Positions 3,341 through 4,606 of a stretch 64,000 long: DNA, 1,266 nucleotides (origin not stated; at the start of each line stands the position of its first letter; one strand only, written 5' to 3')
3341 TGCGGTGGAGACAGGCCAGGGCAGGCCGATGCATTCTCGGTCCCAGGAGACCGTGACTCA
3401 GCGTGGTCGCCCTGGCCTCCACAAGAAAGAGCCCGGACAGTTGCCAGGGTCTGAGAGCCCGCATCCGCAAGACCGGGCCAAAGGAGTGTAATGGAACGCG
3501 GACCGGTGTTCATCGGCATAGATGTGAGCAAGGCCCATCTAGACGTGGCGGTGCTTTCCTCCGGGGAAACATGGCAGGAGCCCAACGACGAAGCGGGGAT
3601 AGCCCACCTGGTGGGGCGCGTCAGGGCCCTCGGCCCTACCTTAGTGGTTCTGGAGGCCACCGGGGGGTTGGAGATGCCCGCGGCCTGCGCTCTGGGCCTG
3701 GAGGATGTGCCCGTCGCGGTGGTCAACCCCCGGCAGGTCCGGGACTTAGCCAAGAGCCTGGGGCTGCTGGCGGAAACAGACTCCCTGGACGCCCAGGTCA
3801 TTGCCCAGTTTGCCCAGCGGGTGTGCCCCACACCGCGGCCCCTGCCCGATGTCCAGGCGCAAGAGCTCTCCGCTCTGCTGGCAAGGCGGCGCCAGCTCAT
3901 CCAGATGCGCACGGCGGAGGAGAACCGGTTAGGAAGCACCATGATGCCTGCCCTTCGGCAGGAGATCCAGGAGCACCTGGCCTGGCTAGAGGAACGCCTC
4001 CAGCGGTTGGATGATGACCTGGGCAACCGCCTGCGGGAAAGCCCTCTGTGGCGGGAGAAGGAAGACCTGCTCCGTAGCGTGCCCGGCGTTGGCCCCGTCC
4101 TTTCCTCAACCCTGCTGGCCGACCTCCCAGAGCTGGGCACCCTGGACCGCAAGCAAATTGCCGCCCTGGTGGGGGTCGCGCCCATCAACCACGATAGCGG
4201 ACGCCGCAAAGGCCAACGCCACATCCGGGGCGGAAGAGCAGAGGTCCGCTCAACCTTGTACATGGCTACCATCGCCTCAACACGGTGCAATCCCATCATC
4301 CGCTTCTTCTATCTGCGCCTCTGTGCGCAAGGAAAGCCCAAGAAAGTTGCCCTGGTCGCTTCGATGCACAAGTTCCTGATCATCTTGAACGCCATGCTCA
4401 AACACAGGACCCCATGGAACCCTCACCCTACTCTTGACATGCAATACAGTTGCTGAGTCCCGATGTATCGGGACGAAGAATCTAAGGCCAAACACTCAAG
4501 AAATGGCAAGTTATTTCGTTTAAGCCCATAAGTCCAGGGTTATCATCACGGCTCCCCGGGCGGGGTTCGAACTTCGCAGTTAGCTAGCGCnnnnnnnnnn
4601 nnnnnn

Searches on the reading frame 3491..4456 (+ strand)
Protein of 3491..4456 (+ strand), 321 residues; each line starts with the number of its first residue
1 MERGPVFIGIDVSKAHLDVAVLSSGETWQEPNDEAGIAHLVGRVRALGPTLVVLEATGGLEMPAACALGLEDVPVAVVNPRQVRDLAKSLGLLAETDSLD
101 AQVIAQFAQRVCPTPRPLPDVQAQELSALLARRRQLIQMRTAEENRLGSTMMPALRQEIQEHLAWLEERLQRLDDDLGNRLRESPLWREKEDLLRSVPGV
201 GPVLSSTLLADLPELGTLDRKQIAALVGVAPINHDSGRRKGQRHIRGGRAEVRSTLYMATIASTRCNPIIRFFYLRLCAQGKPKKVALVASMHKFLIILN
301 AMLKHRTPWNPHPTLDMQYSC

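Call 73: search_protein_families(library=pfam, proteins=[window:3491-4456:+], max_evalue=0.00001)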
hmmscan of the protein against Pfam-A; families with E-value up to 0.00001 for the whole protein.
window:3491-4456:+ (321 aa): 2 families
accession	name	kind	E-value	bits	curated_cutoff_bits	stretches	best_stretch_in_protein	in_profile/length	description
PF01548.23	DEDD_Tnp_IS110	-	1.9e-23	83.4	29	1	8-150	1-149/155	Transposase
PF02371.22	Transposase_20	-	2.3e-19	70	21.3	1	192-274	2-86/87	Transposase IS116/IS110/IS902 family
